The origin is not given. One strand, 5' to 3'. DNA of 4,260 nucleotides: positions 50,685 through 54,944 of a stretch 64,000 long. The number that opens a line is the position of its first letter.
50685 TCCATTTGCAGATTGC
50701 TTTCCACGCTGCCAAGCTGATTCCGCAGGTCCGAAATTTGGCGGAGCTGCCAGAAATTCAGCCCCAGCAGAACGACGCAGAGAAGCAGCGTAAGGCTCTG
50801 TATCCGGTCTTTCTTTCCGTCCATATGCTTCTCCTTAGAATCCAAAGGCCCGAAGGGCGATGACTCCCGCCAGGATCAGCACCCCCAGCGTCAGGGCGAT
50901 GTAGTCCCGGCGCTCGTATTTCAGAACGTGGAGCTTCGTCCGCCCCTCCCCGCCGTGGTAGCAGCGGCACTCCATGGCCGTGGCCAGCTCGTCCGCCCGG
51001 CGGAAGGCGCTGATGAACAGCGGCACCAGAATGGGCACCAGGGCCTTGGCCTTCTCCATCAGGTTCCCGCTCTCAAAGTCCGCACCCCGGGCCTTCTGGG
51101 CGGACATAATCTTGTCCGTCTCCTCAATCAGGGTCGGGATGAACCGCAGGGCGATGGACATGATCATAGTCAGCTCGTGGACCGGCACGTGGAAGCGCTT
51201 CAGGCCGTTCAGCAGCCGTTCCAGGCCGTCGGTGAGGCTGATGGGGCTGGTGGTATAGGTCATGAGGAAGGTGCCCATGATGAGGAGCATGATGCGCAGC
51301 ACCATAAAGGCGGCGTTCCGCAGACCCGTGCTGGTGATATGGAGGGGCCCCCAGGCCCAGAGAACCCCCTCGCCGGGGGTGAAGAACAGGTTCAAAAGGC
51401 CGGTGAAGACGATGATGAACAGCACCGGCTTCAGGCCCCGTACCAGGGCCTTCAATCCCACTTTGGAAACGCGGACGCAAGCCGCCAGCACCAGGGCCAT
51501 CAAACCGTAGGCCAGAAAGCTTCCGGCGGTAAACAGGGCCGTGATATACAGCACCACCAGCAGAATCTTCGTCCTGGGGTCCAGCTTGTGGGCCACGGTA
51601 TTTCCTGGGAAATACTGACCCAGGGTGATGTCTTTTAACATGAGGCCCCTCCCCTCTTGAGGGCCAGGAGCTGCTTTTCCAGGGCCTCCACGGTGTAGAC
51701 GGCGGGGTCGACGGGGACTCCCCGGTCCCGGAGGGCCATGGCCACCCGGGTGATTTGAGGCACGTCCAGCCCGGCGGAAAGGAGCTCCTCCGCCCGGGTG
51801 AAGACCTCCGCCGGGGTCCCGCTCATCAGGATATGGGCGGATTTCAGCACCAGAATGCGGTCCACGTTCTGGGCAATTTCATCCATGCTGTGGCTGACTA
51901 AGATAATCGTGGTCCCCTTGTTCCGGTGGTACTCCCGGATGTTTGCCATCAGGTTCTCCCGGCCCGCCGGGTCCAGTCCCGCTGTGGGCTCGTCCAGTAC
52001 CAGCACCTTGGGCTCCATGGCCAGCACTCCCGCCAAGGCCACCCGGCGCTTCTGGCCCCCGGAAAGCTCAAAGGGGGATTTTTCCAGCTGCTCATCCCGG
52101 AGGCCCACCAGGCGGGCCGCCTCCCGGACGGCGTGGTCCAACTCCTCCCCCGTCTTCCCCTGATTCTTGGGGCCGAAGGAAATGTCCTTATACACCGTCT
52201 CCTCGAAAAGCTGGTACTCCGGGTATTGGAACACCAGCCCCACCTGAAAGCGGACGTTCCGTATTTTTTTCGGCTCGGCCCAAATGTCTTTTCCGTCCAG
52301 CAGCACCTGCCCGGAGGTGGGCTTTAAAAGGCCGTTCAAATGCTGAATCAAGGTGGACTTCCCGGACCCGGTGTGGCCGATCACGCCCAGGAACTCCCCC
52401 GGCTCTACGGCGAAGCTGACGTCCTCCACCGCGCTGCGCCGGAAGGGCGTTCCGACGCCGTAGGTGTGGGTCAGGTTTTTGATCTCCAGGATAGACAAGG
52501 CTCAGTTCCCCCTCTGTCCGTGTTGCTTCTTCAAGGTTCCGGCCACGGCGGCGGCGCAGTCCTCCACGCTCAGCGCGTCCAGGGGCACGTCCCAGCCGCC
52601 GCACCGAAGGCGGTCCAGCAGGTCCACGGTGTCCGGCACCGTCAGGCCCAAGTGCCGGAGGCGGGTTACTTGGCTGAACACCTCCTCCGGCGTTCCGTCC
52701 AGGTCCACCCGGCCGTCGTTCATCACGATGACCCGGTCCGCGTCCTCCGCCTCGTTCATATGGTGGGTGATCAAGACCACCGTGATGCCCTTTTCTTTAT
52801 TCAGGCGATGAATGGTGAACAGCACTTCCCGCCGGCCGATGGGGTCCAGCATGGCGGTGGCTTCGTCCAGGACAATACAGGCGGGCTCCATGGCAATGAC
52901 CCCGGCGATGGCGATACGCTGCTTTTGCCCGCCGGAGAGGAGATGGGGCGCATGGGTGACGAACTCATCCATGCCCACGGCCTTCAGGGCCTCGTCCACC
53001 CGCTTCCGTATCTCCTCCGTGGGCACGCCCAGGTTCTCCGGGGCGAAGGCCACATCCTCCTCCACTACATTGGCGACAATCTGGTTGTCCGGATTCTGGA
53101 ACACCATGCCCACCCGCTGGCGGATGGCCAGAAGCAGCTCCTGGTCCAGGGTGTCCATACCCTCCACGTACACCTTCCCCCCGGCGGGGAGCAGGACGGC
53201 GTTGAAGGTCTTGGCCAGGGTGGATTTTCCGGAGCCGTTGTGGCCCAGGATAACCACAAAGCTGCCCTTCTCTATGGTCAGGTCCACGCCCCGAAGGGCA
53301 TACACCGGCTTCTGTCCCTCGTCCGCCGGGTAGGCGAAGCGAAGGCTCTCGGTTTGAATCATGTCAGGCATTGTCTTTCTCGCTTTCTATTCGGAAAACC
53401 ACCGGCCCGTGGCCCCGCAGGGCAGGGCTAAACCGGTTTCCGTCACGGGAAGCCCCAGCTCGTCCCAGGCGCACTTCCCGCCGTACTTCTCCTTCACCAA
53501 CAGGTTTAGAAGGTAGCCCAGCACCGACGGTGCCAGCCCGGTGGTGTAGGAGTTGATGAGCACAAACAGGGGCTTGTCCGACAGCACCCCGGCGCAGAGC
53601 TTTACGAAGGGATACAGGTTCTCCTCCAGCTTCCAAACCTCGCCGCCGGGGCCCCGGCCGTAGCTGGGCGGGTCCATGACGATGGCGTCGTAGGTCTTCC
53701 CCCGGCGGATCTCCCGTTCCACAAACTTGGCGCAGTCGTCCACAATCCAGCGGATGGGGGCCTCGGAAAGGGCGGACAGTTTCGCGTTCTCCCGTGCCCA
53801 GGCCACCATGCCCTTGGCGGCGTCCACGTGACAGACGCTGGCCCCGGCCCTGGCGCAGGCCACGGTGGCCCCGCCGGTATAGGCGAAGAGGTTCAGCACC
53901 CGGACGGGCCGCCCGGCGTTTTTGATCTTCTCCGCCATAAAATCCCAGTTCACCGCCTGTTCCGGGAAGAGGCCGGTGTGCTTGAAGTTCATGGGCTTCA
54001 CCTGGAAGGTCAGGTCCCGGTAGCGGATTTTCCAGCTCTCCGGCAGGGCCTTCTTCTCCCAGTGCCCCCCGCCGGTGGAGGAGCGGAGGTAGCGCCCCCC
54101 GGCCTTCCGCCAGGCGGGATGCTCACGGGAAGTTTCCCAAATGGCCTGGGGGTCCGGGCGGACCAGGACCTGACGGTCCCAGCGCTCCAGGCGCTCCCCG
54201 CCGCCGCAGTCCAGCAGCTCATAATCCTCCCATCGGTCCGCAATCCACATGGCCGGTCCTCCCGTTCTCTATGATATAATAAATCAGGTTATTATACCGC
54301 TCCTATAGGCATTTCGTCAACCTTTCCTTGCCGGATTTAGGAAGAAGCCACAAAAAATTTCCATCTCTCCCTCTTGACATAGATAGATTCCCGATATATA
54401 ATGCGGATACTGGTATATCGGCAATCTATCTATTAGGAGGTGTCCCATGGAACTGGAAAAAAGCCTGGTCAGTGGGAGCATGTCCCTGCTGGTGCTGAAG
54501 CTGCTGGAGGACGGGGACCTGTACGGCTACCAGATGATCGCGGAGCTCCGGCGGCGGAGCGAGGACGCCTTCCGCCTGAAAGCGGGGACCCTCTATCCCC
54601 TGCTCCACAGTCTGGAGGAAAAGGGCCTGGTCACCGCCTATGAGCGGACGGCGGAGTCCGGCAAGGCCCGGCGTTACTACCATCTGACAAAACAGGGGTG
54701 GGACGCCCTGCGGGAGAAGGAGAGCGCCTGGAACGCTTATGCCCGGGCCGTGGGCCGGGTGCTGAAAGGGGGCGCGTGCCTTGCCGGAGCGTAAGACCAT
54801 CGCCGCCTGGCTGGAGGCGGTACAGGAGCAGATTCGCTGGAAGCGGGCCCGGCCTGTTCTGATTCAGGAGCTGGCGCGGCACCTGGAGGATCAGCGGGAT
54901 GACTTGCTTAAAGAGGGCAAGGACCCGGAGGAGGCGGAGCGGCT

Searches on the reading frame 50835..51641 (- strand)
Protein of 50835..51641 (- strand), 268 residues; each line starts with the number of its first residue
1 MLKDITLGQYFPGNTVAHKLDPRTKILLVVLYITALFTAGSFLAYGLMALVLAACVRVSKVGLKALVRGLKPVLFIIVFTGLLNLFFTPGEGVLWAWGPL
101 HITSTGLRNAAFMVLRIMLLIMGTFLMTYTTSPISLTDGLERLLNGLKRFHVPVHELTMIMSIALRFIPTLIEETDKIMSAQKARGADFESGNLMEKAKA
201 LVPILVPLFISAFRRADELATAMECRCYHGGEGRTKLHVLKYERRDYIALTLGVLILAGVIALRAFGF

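Call 78: search_protein_families(library=pfam, proteins=[window:50835-51641:-], max_evalue=0.00001)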
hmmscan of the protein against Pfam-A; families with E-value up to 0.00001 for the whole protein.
window:50835-51641:- (268 aa): 1 family
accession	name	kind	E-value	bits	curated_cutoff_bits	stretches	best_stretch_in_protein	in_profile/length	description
PF02361.21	CbiQ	-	2.5e-50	171.5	25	1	14-236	2-215/216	Cobalt transport protein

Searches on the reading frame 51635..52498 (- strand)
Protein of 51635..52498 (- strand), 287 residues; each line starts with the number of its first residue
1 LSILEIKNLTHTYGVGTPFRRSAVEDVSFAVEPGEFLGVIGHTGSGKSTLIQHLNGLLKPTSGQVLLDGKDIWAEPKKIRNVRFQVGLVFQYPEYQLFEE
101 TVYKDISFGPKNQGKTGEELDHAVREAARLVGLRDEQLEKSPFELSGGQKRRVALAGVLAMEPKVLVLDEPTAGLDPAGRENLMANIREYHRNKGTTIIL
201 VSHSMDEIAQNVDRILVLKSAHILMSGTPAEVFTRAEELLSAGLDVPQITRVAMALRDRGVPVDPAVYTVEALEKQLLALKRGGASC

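Call 78: search_protein_families(library=pfam, proteins=[window:51635-52498:-], max_evalue=0.00001)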
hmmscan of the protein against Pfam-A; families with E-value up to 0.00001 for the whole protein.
window:51635-52498:- (287 aa): 3 families
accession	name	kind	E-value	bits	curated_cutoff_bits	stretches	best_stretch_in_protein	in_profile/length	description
PF00005.33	ABC_tran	-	1.7e-33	116.6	25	1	25-173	2-137/137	ABC transporter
PF13304.12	AAA_21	-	2.1e-12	48.1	27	1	141-205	234-300/304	AAA domain, putative AbiEii toxin, Type IV TA system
PF02463.25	SMC_N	-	2.7e-08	33.9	40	1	29-215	20-211/220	RecF/RecN/SMC N terminal domain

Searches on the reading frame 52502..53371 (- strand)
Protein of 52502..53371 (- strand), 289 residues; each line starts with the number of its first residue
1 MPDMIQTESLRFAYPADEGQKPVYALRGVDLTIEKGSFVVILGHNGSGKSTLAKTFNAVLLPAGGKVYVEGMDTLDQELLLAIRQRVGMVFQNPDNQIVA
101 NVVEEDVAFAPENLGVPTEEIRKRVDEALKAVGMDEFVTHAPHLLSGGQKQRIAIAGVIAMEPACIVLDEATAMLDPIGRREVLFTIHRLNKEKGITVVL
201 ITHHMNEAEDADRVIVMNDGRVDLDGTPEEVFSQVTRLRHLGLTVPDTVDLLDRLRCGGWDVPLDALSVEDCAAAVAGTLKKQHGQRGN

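Call 78: search_protein_families(library=pfam, proteins=[window:52502-53371:-], max_evalue=0.00001)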
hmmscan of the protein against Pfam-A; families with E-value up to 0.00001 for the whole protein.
window:52502-53371:- (289 aa): 3 families
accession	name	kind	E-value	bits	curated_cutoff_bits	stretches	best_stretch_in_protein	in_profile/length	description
PF00005.33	ABC_tran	-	1.5e-29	103.7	25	1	26-173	1-137/137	ABC transporter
PF02463.25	SMC_N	-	5.9e-11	42.6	40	1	36-217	24-211/220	RecF/RecN/SMC N terminal domain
PF13401.12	AAA_22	-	1.3e-06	29.2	27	1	35-203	4-123/130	AAA domain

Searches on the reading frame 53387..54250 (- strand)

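Call 78: search_protein_families(library=pfam, proteins=[window:53387-54250:-], max_evalue=0.00001)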
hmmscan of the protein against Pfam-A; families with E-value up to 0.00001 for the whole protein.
window:53387-54250:- (287 aa): 1 family
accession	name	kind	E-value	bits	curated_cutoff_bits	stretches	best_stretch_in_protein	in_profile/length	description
PF10672.15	Methyltrans_SAM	-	3e-14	53.4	27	1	64-200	77-209/286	S-adenosylmethionine-dependent methyltransferase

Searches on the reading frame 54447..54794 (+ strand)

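Call 37: search_protein_families(library=pfam, max_evalue=0.01, proteins=[window:54447-54794:+])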
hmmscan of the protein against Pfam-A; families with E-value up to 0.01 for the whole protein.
window:54447-54794:+ (115 aa): 3 families
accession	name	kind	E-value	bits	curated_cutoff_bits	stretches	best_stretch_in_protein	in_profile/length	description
PF03551.20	PadR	-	2e-23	82.6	27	1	16-90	1-75/75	Transcriptional regulator PadR-like family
PF13814.12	Replic_Relax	-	0.0027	18.2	25.3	1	17-93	1-78/191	Replication-relaxation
PF02334.22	RTP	-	0.0044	17.9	26.7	1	13-80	11-81/113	Replication terminator protein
